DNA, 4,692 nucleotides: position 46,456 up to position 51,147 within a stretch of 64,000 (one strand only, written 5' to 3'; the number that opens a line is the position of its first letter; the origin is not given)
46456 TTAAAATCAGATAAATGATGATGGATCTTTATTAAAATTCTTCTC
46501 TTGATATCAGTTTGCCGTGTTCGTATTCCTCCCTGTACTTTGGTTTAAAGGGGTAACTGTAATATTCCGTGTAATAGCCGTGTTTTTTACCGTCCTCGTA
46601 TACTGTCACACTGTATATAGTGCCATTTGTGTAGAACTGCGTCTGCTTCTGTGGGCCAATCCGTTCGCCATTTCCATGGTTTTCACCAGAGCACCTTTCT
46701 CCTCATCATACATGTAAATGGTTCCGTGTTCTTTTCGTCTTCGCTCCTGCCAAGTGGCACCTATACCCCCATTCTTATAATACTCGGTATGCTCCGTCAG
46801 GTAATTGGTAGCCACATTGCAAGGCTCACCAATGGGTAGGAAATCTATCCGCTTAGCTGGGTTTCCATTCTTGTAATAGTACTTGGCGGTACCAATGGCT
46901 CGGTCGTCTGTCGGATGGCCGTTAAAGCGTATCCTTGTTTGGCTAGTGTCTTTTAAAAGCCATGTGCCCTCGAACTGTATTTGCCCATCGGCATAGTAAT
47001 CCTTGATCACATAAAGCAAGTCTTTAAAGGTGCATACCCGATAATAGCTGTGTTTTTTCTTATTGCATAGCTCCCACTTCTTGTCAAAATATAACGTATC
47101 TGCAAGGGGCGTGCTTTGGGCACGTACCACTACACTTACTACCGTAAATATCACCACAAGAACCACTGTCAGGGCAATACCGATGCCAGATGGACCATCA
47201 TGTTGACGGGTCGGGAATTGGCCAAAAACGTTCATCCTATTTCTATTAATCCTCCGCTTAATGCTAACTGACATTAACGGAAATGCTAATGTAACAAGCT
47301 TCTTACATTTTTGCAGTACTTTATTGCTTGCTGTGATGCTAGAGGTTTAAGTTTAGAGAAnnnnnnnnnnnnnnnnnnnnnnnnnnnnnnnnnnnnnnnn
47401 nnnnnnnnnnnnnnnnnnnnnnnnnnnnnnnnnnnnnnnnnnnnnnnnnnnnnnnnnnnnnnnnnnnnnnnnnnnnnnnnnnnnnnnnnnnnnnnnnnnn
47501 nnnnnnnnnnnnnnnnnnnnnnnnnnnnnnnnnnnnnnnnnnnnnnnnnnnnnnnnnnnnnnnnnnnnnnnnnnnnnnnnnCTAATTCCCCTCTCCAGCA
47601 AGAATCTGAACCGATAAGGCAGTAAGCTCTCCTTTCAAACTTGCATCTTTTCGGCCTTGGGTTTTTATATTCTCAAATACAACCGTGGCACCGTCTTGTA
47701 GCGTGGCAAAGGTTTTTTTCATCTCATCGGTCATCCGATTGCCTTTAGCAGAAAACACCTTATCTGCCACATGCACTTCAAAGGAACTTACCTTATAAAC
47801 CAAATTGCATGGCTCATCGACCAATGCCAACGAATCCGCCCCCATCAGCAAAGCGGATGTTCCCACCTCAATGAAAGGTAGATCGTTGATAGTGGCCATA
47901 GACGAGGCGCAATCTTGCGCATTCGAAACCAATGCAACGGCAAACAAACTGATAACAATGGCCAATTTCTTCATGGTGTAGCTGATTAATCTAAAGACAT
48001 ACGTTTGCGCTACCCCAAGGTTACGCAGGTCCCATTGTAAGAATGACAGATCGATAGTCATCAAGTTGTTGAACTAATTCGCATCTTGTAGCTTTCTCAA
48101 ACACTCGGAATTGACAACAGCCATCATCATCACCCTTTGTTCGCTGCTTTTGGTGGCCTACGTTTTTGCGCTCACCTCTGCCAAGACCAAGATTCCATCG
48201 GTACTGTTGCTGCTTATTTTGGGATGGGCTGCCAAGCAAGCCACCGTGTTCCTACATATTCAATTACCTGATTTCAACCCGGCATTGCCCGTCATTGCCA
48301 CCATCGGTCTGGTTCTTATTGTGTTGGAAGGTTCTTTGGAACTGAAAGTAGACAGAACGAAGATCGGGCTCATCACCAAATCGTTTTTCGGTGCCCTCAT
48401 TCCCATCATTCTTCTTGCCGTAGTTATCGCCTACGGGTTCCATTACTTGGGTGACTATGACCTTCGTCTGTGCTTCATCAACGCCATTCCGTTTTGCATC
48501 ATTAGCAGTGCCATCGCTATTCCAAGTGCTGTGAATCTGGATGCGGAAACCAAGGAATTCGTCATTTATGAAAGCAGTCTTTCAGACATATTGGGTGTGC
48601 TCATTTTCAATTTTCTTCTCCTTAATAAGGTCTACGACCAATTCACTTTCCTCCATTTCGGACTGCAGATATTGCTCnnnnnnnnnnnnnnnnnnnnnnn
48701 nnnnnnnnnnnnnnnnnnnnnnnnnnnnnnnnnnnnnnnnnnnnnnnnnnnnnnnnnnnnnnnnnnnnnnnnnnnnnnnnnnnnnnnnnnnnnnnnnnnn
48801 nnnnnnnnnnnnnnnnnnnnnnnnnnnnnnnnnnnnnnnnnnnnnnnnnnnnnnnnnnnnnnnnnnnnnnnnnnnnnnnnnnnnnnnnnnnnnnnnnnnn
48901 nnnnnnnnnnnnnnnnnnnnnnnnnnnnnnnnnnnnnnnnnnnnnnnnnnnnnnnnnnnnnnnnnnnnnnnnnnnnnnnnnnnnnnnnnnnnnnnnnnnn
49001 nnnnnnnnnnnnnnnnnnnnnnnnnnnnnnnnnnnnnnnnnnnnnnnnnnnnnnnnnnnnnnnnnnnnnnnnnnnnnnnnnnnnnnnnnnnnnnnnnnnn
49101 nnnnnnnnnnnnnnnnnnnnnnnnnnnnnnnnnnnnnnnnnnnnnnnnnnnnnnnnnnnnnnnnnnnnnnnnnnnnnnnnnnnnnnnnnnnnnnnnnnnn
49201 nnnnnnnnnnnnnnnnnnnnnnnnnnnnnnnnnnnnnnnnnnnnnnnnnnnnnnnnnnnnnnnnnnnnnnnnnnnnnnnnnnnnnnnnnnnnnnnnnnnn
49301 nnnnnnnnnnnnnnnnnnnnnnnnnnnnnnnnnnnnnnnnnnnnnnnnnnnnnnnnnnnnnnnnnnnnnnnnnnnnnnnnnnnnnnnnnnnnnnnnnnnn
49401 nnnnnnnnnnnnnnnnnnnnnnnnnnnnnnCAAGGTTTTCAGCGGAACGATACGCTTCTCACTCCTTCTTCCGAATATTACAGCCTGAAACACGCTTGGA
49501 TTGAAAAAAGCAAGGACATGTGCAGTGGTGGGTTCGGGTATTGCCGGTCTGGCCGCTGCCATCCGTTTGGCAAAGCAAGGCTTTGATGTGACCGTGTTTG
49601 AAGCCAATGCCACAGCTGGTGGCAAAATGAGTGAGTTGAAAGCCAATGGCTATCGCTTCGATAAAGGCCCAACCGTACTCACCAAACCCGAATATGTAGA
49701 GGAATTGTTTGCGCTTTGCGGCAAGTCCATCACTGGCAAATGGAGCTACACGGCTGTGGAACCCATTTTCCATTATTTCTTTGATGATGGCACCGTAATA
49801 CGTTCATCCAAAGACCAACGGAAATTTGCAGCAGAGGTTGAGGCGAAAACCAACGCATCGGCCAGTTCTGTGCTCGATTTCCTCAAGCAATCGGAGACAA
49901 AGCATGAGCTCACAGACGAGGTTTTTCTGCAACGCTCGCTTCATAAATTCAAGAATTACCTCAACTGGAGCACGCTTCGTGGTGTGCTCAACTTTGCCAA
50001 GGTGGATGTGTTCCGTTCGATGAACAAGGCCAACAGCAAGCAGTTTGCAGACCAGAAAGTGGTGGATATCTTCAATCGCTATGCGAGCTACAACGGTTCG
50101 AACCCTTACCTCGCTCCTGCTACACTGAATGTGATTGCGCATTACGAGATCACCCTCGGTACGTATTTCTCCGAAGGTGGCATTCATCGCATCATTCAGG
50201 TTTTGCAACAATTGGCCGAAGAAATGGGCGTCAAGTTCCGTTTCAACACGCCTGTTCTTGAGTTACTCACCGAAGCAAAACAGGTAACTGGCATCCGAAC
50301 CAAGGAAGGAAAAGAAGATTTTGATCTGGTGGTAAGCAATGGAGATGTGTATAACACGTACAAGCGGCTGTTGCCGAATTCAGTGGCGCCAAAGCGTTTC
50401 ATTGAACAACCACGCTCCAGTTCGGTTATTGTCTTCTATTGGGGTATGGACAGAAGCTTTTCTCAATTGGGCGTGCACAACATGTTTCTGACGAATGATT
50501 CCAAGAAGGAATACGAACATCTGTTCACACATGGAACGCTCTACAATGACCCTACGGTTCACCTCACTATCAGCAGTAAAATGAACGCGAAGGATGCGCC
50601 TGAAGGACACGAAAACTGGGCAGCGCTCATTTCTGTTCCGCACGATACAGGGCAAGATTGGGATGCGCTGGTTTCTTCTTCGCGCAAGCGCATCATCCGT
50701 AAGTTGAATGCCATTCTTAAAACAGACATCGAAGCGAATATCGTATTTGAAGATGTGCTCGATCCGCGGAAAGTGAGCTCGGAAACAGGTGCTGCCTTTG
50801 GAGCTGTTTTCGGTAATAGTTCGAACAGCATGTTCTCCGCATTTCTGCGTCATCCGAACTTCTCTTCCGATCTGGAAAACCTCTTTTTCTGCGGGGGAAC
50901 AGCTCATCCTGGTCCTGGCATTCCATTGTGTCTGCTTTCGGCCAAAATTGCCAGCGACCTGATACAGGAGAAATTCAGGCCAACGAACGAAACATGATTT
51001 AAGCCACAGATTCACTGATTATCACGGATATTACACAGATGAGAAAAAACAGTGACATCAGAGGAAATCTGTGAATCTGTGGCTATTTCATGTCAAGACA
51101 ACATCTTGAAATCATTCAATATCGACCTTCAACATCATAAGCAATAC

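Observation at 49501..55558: A loader-less halogenase-ACP-HHxxxD acyltransferase operon convergent with a sulfotransferase: candidate halogenated or sulfated lipid pathway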

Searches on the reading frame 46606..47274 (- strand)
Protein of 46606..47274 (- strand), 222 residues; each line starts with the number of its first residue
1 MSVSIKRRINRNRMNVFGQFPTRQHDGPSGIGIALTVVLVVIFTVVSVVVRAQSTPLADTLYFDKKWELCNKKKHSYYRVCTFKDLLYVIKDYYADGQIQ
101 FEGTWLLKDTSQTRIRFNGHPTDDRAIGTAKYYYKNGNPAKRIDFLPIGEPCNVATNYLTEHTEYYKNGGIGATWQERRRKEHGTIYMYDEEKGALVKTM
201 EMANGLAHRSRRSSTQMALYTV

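Call 30: search_protein_families(library=pfam, proteins=[window:46606-47274:-], max_evalue=0.001)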
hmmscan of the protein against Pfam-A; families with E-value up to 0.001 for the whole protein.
window:46606-47274:- (222 aa): 1 family
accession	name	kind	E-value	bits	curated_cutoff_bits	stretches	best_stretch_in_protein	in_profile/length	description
PF07661.19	MORN_2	-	6.3e-05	23.2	29.6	0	128-144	3-19/22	MORN repeat variant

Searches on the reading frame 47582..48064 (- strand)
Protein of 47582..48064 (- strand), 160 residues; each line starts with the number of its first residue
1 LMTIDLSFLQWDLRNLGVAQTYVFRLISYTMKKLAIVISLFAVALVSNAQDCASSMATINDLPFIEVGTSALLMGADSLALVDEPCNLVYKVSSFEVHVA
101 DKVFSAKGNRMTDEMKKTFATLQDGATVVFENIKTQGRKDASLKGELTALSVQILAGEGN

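Call 30: search_protein_families(library=pfam, proteins=[window:47582-48064:-], max_evalue=0.001)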
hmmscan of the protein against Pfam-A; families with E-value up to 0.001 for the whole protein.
window:47582-48064:- (160 aa): 1 family
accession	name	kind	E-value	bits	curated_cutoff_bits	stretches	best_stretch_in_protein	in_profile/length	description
PF12080.14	GldM_4th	-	1.5e-06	29.2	24.6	1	78-146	31-106/114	GldM C-terminal domain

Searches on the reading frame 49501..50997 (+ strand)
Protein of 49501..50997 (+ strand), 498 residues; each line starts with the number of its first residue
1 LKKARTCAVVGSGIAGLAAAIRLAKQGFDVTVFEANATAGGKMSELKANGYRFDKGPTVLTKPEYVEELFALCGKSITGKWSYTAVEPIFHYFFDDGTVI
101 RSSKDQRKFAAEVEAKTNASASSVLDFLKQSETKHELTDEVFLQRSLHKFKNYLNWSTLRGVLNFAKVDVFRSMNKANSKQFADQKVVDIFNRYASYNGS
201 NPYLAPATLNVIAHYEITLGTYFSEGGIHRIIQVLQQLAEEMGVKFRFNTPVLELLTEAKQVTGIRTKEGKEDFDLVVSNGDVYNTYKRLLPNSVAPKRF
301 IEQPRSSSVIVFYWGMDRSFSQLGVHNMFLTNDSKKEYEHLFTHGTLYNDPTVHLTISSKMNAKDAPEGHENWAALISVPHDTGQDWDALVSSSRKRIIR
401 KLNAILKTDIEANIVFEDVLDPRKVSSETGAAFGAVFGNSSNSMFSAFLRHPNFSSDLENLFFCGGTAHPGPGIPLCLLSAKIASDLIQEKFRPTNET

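Call 3: search_protein_families(library=pfam, proteins=[window:49501-50997:+], max_evalue=0.01)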
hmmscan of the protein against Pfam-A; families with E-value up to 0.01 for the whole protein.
window:49501-50997:+ (498 aa): 13 families
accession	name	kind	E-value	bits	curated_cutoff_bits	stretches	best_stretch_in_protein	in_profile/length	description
PF01593.30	Amino_oxidase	-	2e-27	97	19.8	1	14-488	1-442/443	Flavin containing amine oxidoreductase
PF13450.12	NAD_binding_8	-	1.7e-17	63.9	21.9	1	9-73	1-65/68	NAD(P)-binding Rossmann-like domain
PF01266.30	DAO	-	3.9e-16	60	27.9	2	8-41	3-37/353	FAD dependent oxidoreductase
PF00890.30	FAD_binding_2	-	9.5e-11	42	20.4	1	8-41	3-36/414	FAD binding domain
PF07992.20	Pyr_redox_2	-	1.2e-09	38.4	26.1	1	7-43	3-40/291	Pyridine nucleotide-disulphide oxidoreductase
PF12831.13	FAD_oxidored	-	2.1e-07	31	27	1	8-44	3-39/416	FAD dependent oxidoreductase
PF03486.20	HI0933_like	-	2.6e-07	30.8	50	1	7-43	3-39/244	HI0933-like protein Rossmann domain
PF00070.33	Pyr_redox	-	2.5e-06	28.3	22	0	8-38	3-33/82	Pyridine nucleotide-disulphide oxidoreductase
PF06100.17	MCRA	-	6.3e-06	25.8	23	1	9-72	6-75/495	MCRA family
PF01494.25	FAD_binding_3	-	8.2e-06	25.7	22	1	8-38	5-35/349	FAD binding domain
PF01134.28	GIDA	-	0.00035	20.2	22.1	1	7-44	2-39/391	Glucose inhibited division protein A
PF01946.23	Thi4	-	0.00064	19.5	26.2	1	8-43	21-57/235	Thi4 family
PF13454.12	NAD_binding_9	-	0.0054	17.2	21.8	0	8-41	1-38/155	FAD-NAD(P)-binding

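Call 4: search_protein_families(library=ncbifam, proteins=[window:49501-50997:+], max_evalue=0.01)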
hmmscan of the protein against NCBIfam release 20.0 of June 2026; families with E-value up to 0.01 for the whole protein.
window:49501-50997:+ (498 aa): 111 families (the best 25 are shown)
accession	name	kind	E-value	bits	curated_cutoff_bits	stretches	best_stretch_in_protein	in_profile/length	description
NF042421.1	hydcarot_desat_CrtD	equivalog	4.5e-168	559.7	500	1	6-490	3-485/487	1-hydroxycarotenoid 3,4-desaturase CrtD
TIGR02734.1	crtI_fam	subfamily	7.2e-105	351.5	238.1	1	8-494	2-494/504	phytoene desaturase family protein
NF058655.1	CrtID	equivalog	1.5e-88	297.7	640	1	8-484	2-477/478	bifunctional phytoene desaturase/3,4-desaturase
NF045637.1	carotdesatCrtDProt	equivalog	2.5e-83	280.2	580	1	8-488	2-482/485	1-hydroxycarotenoid 3,4-desaturase CrtD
TIGR02730.1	carot_isom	equivalog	2.2e-20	73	586.9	1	8-477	4-477/493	carotenoid isomerase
NF005560.0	PRK07233.1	equivalog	2.2e-20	72.9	252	2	7-55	3-51/435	hypothetical protein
TIGR02733.1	desat_CrtD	equivalog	1.3e-16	60.4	549.7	1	7-482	4-482/492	C-3',4' desaturase CrtD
TIGR03467.1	HpnE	equivalog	1.7e-14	54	283.05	1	8-60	2-56/430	hydroxysqualene dehydroxylase HpnE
NF001933.0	PRK00711.1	subfamily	4.2e-13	49.1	383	2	226-284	198-256/429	D-amino acid dehydrogenase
TIGR00562.1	proto_IX_ox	equivalog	7.8e-11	41.2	97.85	1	5-62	3-62/470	protoporphyrinogen oxidase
NF005313.0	PRK06847.1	subfamily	1.7e-10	40.5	372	1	1-38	1-38/375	hypothetical protein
TIGR02352.1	thiamin_ThiO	equivalog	2.9e-10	39.8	250.8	1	8-45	2-38/351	glycine oxidase ThiO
NF005548.0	PRK07208.1-4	equivalog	3.4e-10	39.1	389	1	5-70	4-70/488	hypothetical protein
NF005547.0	PRK07208.1-3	equivalog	1.5e-09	37.1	380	1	2-64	2-65/465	hypothetical protein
TIGR01813.1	flavo_cyto_c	subfamily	5.9e-09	35.2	285.45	2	9-42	4-38/444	flavocytochrome c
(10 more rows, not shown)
